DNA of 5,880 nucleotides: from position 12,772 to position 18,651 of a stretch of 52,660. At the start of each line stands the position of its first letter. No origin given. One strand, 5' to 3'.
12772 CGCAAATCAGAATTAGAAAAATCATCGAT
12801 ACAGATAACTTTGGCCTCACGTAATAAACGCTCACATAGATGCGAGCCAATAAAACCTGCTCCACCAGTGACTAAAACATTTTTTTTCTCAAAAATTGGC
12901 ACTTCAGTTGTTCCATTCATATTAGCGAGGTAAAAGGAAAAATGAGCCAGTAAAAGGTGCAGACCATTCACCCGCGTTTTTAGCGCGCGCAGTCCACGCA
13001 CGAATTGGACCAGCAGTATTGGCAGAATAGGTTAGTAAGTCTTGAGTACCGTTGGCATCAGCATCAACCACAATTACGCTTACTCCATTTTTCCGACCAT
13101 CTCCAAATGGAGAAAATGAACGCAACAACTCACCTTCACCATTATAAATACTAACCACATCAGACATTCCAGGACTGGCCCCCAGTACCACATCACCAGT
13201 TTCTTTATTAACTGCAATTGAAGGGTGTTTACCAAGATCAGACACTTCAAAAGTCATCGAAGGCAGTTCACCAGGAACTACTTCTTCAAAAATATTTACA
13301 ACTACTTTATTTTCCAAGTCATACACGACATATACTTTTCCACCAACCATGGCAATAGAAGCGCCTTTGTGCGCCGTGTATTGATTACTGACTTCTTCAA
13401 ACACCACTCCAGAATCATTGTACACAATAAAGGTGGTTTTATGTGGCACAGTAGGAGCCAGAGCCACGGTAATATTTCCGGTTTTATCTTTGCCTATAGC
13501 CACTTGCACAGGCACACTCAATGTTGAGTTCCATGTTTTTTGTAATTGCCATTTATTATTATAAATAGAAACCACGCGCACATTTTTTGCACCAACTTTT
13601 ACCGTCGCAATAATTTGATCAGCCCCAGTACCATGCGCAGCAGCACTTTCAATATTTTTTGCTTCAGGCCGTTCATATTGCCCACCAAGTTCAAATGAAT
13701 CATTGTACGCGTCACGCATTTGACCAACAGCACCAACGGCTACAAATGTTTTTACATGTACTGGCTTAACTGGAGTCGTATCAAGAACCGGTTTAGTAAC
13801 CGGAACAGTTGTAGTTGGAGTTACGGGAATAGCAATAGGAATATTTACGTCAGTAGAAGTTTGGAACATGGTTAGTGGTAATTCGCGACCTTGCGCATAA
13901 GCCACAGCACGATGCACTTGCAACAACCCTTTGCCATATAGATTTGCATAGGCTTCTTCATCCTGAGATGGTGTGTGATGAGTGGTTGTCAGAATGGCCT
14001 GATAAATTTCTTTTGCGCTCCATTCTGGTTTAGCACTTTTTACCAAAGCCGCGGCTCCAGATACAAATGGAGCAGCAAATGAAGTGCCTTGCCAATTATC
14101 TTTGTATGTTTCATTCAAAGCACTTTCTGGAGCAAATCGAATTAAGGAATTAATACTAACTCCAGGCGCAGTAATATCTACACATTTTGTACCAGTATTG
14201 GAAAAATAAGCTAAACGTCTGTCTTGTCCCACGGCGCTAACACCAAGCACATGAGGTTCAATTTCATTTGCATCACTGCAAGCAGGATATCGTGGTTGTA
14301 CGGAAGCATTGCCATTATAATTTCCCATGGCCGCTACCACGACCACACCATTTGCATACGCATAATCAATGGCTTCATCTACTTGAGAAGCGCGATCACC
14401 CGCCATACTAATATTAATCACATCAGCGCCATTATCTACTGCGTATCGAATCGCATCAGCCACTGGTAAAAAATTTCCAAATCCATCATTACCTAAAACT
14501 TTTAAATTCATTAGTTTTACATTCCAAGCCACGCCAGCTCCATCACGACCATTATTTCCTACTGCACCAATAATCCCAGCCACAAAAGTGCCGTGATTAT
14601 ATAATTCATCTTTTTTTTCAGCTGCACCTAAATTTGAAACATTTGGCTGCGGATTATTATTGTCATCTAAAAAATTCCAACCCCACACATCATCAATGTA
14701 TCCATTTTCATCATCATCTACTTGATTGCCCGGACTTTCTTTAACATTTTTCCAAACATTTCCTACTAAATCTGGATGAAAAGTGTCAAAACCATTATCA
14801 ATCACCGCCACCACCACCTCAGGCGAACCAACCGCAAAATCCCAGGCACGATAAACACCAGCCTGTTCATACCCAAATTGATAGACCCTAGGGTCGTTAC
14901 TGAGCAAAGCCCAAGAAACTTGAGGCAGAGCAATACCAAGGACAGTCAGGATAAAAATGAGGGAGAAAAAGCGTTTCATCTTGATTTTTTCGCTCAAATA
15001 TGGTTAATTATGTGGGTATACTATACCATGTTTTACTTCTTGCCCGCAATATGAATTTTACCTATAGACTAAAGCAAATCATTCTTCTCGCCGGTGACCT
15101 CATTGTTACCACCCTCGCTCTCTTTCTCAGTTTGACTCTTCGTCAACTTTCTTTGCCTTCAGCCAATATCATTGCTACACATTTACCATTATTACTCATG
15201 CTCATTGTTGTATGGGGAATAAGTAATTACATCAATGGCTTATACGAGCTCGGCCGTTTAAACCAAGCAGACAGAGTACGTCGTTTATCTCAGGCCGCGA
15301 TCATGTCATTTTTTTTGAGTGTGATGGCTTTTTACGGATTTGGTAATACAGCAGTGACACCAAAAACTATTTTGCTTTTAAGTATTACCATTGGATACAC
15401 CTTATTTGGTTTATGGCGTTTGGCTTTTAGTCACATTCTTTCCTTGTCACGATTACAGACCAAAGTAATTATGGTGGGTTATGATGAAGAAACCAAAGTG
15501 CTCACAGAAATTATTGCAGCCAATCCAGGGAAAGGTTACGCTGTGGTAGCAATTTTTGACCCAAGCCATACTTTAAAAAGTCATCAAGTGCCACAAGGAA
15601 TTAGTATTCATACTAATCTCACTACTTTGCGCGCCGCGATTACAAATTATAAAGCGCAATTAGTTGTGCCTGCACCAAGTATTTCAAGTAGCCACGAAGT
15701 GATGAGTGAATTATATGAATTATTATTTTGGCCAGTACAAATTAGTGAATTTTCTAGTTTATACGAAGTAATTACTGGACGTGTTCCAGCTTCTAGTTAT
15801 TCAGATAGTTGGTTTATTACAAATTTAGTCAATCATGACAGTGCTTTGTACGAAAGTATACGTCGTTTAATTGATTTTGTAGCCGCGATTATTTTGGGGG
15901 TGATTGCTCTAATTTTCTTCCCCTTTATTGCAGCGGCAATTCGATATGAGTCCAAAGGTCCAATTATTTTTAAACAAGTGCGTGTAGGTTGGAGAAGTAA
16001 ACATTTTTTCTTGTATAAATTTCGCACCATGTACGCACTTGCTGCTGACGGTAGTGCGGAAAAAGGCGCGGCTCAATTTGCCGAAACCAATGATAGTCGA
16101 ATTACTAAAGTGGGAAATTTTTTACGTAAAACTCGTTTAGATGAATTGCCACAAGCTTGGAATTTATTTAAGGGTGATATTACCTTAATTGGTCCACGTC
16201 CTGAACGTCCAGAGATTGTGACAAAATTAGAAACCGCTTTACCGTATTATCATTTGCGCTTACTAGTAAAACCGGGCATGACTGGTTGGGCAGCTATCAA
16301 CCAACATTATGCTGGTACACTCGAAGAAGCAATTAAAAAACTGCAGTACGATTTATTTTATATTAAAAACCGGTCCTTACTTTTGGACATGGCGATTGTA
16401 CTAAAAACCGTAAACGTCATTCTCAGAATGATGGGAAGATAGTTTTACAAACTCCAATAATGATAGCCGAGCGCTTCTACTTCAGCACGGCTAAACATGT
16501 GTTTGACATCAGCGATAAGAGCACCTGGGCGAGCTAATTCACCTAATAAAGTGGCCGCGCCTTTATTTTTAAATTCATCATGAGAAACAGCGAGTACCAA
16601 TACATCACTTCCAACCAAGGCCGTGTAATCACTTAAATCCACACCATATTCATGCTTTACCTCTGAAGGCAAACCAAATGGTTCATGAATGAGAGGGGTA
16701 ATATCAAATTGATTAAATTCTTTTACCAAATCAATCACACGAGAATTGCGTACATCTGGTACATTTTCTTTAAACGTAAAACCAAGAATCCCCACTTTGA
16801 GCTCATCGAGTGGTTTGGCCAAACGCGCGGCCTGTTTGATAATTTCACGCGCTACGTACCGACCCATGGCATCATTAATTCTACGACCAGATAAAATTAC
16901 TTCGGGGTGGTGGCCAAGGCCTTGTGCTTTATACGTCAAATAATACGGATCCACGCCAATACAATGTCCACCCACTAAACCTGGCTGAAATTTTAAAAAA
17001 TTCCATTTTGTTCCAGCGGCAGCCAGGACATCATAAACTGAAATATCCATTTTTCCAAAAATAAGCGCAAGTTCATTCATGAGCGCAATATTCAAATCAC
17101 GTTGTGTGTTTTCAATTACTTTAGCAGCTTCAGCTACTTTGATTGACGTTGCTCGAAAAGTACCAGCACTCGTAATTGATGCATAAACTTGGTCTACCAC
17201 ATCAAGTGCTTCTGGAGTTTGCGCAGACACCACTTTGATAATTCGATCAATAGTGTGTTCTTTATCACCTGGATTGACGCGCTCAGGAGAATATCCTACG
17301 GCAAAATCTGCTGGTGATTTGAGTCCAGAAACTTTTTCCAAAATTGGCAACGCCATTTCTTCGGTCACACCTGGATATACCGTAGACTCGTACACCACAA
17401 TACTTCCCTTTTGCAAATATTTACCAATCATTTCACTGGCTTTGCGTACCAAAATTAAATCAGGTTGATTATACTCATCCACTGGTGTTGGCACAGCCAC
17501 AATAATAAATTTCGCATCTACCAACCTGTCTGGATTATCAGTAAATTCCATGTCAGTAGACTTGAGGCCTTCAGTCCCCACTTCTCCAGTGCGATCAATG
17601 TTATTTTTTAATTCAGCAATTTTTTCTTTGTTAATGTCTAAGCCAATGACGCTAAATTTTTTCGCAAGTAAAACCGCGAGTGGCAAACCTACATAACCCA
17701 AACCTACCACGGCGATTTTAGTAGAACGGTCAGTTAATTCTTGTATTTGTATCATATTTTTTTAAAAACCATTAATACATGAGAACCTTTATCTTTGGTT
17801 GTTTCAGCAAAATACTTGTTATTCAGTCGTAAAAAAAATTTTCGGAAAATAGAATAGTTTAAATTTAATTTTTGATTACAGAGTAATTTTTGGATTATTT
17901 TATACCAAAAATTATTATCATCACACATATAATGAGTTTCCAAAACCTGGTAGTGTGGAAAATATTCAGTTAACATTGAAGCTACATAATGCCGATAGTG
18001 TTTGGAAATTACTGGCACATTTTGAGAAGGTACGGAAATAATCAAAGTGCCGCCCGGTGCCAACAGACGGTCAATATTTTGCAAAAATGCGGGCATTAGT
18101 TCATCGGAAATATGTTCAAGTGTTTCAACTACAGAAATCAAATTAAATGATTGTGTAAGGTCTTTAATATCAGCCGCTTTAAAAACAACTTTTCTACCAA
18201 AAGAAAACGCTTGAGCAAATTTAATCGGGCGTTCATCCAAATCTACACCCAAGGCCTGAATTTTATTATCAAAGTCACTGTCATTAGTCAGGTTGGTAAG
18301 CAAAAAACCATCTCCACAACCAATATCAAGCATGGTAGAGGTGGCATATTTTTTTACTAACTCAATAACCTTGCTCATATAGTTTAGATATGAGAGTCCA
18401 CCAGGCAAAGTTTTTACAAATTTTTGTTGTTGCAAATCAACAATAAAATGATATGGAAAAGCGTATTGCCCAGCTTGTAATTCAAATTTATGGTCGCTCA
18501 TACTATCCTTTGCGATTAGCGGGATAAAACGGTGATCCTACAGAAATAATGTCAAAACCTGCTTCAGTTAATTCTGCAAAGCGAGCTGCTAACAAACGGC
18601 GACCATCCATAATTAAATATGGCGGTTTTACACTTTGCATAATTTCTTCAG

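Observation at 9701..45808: A 32-kb uninterrupted glycan-assembly super-locus runs straight into a 1255-aa Ser/Thr-rich secreted protein: candidate surface (S-layer) protein glycosylation system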

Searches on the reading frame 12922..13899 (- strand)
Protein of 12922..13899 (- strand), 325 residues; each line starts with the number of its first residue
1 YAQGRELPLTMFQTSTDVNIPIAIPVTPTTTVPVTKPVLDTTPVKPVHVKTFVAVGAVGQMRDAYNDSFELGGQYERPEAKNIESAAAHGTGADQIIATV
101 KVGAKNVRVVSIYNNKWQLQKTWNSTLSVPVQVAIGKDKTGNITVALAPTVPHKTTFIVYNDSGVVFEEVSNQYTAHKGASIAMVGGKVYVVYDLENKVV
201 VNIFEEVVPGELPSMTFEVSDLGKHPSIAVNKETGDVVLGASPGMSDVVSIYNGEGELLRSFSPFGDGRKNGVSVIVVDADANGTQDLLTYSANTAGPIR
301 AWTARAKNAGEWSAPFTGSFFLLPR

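Call 59: search_protein_families(library=pfam, proteins=[window:12922-13899:-], max_evalue=5)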
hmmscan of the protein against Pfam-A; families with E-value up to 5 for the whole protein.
window:12922-13899:- (325 aa): 2 families
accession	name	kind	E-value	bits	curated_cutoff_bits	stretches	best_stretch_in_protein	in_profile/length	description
PF13517.12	FG-GAP_3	-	0.057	14.5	26.9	1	236-289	9-60/61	FG-GAP-like repeat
PF00054.30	Laminin_G_1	-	0.1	13.3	24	1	161-243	5-82/131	Laminin G domain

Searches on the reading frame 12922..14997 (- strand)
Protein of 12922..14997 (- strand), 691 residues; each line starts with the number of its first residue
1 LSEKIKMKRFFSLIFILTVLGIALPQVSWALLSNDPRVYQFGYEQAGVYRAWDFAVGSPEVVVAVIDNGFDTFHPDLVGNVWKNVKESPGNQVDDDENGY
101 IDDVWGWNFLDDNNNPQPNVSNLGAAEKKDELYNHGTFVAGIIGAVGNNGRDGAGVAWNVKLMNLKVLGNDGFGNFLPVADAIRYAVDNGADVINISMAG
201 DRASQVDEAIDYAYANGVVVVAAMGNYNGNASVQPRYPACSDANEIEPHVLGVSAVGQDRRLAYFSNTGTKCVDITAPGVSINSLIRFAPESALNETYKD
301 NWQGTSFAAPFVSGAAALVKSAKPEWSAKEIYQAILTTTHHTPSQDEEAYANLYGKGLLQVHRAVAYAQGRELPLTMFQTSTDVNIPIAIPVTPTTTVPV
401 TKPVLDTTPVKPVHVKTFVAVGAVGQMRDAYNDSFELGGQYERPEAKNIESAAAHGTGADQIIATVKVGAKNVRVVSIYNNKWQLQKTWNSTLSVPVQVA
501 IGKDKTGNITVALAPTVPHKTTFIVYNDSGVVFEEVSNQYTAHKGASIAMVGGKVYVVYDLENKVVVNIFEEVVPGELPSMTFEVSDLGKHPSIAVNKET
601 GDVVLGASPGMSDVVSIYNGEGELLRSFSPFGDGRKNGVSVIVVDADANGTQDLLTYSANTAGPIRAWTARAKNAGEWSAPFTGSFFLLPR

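Call 4: search_protein_families(library=pfam, proteins=[window:12922-14997:-], max_evalue=0.001)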
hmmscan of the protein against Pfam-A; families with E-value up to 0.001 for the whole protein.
window:12922-14997:- (691 aa): 1 family
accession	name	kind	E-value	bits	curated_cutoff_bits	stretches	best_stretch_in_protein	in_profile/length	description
PF00082.27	Peptidase_S8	-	1.2e-54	186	21.8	1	60-357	3-288/288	Subtilase family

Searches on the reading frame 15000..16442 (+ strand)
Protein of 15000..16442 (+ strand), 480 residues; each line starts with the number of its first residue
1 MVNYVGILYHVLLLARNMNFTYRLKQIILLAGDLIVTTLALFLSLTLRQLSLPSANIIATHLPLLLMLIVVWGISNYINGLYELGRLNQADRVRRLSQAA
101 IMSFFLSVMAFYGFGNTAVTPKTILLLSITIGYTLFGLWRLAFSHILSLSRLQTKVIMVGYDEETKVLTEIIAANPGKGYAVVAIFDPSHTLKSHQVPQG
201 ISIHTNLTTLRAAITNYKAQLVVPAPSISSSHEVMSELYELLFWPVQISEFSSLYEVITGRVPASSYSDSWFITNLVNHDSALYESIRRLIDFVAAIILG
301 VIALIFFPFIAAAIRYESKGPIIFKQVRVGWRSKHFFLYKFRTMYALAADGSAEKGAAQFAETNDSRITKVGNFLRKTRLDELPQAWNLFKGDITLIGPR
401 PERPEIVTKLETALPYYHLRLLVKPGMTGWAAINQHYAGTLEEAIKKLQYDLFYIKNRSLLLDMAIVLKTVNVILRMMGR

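Call 4: search_protein_families(library=pfam, proteins=[window:15000-16442:+], max_evalue=0.001)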
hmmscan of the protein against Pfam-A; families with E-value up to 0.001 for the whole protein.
window:15000-16442:+ (480 aa): 2 families
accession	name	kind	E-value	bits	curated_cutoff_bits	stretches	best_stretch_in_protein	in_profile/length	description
PF02397.22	Bac_transf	-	5.2e-58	196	27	1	288-475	1-178/179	Bacterial sugar transferase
PF13727.12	CoA_binding_3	-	6.8e-07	29.9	25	1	78-238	2-161/175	CoA-binding domain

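Call 21: search_protein_families(library=ncbifam, proteins=[window:15000-16442:+], max_evalue=0.00001)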
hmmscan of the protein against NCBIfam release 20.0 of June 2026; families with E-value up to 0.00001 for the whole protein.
window:15000-16442:+ (480 aa): 10 families
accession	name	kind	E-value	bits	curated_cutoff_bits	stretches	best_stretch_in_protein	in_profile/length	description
TIGR03025.1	EPS_sugtrans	subfamily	3.8e-101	339.5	295.55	1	32-476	2-440/445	exopolysaccharide biosynthesis polyprenyl glycosylphosphotransferase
TIGR03013.1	EpsB_2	subfamily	6.9e-93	312.1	393.35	1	33-478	3-440/443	TIGR03013 family XrtA/PEP-CTERM system glycosyltransferase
TIGR03023.1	WcaJ_sugtrans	equivalog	2.8e-81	274.1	410.75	1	33-475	3-447/453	undecaprenyl-phosphate glucose phosphotransferase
TIGR03022.1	WbaP_sugtrans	subfamily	1.8e-63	215.4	403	1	29-479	1-454/456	undecaprenyl-phosphate galactose phosphotransferase WbaP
NF007518.0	PRK10124.1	equivalog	7e-42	143.7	684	1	54-471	41-454/464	undecaprenyl-phosphate glucose phosphotransferase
NF050817.1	PolSacchBiosHfsE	equivalog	8.9e-42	143.4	750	1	69-475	55-460/467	polysaccharide biosynthesis protein HfsE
NF052601.1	undeca_RfbP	equivalog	8.6e-34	116.9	330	1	280-476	37-237/244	undecaprenyl-phosphate galactose phosphotransferase family protein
NF041877.1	EPS_EpsZ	equivalog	4.5e-33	114.6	800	1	286-476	264-454/459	exopolysaccharide biosynthesis polyisoprenyl-phosphate hexose-1-phosphate transferase EpsZ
NF011751.0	PRK15204.1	equivalog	9e-29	100.4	907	1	286-479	278-474/476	undecaprenyl-phosphate galactose phosphotransferase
NF045514.1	glycotran_HepC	equivalog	1.8e-19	69.9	140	1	277-401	106-211/220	heterocyst development glycosyltransferase HepC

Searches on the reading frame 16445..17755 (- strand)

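Call 4: search_protein_families(library=pfam, proteins=[window:16445-17755:-], max_evalue=0.001)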
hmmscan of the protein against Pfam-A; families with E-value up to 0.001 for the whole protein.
window:16445-17755:- (436 aa): 4 families
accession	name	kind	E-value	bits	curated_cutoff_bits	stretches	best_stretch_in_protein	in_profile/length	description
PF03721.20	UDPG_MGDP_dh_N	-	6.6e-36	124.1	27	1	13-182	2-178/187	UDP-glucose/GDP-mannose dehydrogenase family, NAD binding domain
PF00984.24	UDPG_MGDP_dh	-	3.9e-23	81.8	25.4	1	207-295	2-93/94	UDP-glucose/GDP-mannose dehydrogenase family, central domain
PF03720.21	UDPG_MGDP_dh_C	-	1.7e-17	64.1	30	1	322-421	1-101/103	UDP-glucose/GDP-mannose dehydrogenase family, UDP binding domain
PF03446.21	NAD_binding_2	-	3e-05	24.5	21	1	13-135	1-104/161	NAD binding domain of 6-phosphogluconate dehydrogenase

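Call 21: search_protein_families(library=ncbifam, proteins=[window:16445-17755:-], max_evalue=0.00001)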
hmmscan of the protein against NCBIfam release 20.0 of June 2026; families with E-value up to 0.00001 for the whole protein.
window:16445-17755:- (436 aa): 7 families
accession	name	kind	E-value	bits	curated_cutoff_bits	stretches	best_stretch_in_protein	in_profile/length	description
NF011729.0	PRK15182.1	equivalog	1.7e-138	462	592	1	12-405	7-401/425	Vi polysaccharide biosynthesis UDP-N-acetylglucosamine C-6 dehydrogenase TviB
TIGR03026.1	NDP-sugDHase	subfamily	4e-112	375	189.8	1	13-399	2-395/413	nucleotide sugar dehydrogenase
NF008286.0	PRK11064.1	equivalog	8.6e-60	202.5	459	1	12-399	4-403/420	UDP-N-acetyl-D-mannosamine dehydrogenase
NF040825.1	UDPMaNacDH_Arch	equivalog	4.1e-59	200.5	750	1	13-420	2-400/418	UDP-N-acetyl-D-mannosamine dehydrogenase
NF041297.1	UDPGDh_AglM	equivalog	2.8e-34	118.8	670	1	13-397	2-397/429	UDP-glucose 6-dehydrogenase AglM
NF047673.2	TeichurnBiosyTuaD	equivalog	3e-29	102.5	700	1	13-435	3-428/439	UDP-glucose 6-dehydrogenase TuaD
NF011631.0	PRK15057.1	equivalog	8.1e-07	28.5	757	1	13-236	2-221/388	UDP-glucose 6-dehydrogenase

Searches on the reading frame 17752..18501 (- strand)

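Call 4: search_protein_families(library=pfam, proteins=[window:17752-18501:-], max_evalue=0.001)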
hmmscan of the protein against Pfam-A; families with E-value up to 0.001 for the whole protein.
window:17752-18501:- (249 aa): 9 families
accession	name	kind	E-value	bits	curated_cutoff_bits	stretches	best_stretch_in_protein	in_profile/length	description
PF13489.12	Methyltransf_23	-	2.7e-16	60.2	27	1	51-176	20-128/164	Methyltransferase domain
PF13847.12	Methyltransf_31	-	7.1e-14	52.1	27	1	55-171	5-120/145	Methyltransferase domain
PF13649.12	Methyltransf_25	-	9.3e-13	49.1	27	1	58-151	2-97/97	Methyltransferase domain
PF08241.18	Methyltransf_11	-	1.2e-12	48.8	21.2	1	58-155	1-95/95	Methyltransferase domain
PF08242.18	Methyltransf_12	-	8.5e-12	46.1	30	1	58-153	1-98/98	Methyltransferase domain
PF02353.26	CMAS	-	2.9e-09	37.1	27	1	54-184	63-193/273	Mycolic acid cyclopropane synthetase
PF05401.17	NodS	-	0.00012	22.5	24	1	45-162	34-151/201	Nodulation protein S (NodS)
PF07021.18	MetW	-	0.0002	21.5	21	1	44-111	6-65/193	Methionine biosynthesis protein MetW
PF01209.24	Ubie_methyltran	-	0.0002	21.2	20.1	1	43-177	37-174/233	ubiE/COQ5 methyltransferase family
